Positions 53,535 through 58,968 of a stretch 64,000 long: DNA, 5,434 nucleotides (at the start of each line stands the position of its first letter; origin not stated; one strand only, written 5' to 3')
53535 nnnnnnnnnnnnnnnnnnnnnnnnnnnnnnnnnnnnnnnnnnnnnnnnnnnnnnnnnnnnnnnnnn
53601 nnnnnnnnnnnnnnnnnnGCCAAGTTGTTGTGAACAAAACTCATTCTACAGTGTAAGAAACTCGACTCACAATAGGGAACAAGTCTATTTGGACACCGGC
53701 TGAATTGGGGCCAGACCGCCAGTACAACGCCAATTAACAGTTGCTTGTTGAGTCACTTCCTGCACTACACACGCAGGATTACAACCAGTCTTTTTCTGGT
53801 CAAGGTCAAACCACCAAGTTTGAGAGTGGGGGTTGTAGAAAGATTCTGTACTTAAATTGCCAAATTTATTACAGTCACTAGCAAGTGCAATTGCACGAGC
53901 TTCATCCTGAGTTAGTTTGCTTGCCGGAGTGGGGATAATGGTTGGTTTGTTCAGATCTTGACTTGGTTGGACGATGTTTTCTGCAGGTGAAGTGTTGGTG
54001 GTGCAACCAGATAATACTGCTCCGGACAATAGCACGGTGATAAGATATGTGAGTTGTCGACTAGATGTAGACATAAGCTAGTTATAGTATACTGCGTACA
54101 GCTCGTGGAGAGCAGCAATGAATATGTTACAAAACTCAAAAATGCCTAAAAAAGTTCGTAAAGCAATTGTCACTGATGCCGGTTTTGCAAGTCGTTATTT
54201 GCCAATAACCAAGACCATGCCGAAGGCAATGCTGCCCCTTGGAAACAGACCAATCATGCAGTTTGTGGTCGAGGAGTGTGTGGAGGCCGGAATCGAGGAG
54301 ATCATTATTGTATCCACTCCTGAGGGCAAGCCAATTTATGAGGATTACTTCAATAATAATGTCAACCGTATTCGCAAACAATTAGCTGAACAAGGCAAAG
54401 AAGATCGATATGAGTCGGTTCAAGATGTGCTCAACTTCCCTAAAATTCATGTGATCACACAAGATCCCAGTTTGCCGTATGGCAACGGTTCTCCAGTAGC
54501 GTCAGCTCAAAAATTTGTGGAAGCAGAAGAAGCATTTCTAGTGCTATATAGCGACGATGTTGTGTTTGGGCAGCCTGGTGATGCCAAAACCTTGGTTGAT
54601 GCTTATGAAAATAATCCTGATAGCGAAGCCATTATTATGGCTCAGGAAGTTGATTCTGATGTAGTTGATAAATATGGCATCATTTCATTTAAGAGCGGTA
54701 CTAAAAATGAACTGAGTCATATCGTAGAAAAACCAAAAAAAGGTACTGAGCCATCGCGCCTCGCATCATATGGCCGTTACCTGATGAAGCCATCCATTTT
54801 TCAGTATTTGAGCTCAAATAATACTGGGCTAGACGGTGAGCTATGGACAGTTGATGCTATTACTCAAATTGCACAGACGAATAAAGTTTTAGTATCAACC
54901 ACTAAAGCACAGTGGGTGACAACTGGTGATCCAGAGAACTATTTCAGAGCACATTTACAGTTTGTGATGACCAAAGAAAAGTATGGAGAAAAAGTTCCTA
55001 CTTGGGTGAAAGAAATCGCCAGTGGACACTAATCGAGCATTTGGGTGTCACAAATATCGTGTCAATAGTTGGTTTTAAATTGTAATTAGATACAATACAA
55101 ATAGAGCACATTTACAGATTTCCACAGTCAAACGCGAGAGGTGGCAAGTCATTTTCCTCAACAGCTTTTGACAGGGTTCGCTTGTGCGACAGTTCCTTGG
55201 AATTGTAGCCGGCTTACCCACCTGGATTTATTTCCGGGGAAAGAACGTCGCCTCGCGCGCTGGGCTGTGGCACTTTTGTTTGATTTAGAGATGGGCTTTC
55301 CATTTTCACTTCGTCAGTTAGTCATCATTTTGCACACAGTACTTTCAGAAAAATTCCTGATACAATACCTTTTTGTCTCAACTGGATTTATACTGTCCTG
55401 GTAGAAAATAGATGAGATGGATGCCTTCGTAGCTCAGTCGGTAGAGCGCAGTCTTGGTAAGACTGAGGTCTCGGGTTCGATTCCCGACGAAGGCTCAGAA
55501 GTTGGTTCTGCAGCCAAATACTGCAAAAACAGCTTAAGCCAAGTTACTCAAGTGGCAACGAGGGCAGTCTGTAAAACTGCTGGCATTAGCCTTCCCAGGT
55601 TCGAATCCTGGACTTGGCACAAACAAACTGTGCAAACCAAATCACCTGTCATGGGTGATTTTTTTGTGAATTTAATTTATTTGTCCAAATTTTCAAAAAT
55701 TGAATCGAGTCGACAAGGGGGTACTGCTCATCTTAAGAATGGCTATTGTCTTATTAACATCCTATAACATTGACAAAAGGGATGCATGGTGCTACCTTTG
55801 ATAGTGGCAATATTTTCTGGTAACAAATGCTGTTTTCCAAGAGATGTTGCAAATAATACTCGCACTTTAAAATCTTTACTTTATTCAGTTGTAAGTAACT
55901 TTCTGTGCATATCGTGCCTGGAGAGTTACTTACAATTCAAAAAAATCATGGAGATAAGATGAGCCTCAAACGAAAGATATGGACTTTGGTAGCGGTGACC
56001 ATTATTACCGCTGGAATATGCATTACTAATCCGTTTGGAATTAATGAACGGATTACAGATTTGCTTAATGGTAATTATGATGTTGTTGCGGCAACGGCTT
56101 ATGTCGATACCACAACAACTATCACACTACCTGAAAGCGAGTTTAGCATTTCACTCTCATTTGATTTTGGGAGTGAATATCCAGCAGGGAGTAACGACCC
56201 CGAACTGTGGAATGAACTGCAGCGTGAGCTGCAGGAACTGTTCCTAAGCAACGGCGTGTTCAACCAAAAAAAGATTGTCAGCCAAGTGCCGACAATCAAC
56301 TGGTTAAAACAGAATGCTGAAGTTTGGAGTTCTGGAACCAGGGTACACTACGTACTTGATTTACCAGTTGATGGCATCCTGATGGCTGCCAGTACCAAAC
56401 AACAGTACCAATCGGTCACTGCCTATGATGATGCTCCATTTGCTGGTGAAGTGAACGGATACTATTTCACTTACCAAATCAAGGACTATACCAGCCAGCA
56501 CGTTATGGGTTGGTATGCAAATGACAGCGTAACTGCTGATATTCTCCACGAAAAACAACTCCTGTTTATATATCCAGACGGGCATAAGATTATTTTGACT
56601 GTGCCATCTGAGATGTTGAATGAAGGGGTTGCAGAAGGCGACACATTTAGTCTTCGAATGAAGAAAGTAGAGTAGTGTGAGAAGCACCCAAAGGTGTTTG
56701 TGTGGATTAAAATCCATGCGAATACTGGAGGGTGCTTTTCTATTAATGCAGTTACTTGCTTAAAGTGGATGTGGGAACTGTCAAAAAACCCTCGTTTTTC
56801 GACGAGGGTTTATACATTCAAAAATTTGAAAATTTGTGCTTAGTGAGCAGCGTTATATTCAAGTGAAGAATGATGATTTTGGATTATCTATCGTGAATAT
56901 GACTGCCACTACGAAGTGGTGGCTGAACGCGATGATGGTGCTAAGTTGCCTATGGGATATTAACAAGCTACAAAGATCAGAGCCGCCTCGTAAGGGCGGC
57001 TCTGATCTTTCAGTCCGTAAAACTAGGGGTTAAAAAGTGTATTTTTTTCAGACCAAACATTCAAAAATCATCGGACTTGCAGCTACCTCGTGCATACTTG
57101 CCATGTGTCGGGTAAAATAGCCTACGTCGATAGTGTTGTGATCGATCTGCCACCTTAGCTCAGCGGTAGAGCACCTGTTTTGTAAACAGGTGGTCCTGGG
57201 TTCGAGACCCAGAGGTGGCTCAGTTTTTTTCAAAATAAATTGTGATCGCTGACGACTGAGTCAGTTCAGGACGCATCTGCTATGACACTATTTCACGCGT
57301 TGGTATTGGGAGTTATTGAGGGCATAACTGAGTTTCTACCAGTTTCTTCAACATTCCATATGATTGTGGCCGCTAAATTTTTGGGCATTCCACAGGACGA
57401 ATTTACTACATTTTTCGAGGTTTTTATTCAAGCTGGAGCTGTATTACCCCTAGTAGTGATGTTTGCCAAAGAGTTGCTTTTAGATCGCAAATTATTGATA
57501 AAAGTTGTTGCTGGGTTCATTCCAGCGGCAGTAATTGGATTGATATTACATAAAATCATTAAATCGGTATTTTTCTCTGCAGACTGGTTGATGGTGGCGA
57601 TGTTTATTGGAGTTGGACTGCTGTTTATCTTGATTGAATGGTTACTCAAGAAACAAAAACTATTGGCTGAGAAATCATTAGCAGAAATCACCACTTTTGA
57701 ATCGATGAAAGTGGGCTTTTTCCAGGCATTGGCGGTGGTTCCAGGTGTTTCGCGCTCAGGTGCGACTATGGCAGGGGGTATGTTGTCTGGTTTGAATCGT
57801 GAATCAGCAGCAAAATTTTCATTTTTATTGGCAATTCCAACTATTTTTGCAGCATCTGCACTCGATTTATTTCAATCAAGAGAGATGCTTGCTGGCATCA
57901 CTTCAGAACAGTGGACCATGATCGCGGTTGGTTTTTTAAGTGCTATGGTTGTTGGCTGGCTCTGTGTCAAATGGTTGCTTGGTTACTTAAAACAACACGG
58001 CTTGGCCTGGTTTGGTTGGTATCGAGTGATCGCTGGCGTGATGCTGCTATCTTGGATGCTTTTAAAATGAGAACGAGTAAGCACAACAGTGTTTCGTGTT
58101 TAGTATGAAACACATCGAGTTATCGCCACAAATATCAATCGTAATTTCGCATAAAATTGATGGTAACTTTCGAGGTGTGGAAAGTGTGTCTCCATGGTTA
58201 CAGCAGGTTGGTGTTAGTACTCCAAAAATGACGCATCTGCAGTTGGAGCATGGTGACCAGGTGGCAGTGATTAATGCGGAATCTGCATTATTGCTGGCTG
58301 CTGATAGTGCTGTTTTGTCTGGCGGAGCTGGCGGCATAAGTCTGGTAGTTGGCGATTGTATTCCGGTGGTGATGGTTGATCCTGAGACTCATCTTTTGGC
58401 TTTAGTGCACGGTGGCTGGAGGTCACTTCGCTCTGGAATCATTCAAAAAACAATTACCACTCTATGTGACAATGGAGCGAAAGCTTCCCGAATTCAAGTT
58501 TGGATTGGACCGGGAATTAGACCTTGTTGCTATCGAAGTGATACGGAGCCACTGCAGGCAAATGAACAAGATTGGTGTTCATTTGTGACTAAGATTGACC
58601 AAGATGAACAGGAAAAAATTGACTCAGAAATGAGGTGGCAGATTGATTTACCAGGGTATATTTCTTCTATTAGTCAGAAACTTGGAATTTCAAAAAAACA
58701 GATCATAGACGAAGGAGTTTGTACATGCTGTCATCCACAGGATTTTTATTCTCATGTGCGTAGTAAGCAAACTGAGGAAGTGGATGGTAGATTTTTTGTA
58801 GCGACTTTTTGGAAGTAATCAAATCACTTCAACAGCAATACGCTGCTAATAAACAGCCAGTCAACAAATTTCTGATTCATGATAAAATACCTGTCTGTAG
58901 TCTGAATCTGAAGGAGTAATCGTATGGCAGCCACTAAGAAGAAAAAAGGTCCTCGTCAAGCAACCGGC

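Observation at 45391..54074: Cohesin-dockerin surface cluster including a dockerin-bearing papain-like protease, directly upstream of secE-nusG-rplKA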

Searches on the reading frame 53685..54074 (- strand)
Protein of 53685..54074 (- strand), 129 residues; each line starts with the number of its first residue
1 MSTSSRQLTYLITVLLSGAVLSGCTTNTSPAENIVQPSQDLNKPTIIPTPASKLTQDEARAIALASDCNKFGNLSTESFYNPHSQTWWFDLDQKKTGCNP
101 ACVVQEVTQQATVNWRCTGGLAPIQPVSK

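Call 3: search_protein_families(library=pfam, proteins=[window:53685-54074:-], max_evalue=1)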
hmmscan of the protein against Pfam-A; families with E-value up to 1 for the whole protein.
window:53685-54074:- (129 aa): 2 families
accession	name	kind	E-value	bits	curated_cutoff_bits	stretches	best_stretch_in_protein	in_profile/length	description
PF23793.1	LysC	-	0.053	13.9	27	1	20-58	2-40/69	Rz1-like lysis system protein LysC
PF25633.1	Anula_coat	-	0.14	12.4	27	1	59-120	21-82/217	Anulavirus coat protein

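Call 4: search_protein_families(library=ncbifam, proteins=[window:53685-54074:-], max_evalue=1)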
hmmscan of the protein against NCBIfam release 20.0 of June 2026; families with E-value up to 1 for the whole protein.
window:53685-54074:- (129 aa): 2 families
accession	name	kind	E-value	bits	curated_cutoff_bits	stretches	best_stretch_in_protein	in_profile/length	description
TIGR04359.1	TrbK_RP4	equivalog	0.048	13.6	23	1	11-87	3-67/67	entry exclusion lipoprotein TrbK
NF007319.0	PRK09810.1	equivalog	0.36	10.8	86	0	12-29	7-24/41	lipoprotein antitoxin entericidin A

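Call 82: search_solved_structures(query=window:53685-54074:-, max_evalue=10)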
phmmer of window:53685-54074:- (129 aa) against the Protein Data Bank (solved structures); distinct sequences matched with E-value up to 10: 0.

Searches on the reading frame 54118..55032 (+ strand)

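Call 89: search_protein_families(library=pfam, proteins=[window:54118-55032:+], max_evalue=0.001)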
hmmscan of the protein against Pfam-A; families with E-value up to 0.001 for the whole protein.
window:54118-55032:+ (304 aa): 3 families
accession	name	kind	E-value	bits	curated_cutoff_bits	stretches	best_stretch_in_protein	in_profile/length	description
PF00483.29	NTP_transferase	-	2.9e-29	102.8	21.2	1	15-280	1-240/245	Nucleotidyl transferase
PF12804.13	NTP_transf_3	-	6.5e-09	36.6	27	1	20-174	5-122/160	MobA-like NTP transferase domain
PF02348.25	CTP_transf_3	-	0.00092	19.5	22.6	0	36-113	16-92/217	Cytidylyltransferase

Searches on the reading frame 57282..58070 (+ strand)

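Call 89: search_protein_families(library=pfam, proteins=[window:57282-58070:+], max_evalue=0.001)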
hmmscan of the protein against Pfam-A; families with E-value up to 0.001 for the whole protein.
window:57282-58070:+ (262 aa): 1 family
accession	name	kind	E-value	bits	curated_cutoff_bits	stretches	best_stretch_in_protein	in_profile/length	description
PF02673.24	BacA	-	9.8e-71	238.9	33.4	1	6-253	1-256/257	Bacitracin resistance protein BacA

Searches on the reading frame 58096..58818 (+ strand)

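Call 89: search_protein_families(library=pfam, proteins=[window:58096-58818:+], max_evalue=0.001)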
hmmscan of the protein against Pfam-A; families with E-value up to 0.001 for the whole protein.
window:58096-58818:+ (240 aa): 1 family
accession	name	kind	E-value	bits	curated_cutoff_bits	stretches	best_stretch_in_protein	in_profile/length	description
PF02578.20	Cu-oxidase_4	-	3.2e-38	131.9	22.9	1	35-233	36-233/238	Multi-copper polyphenol oxidoreductase laccase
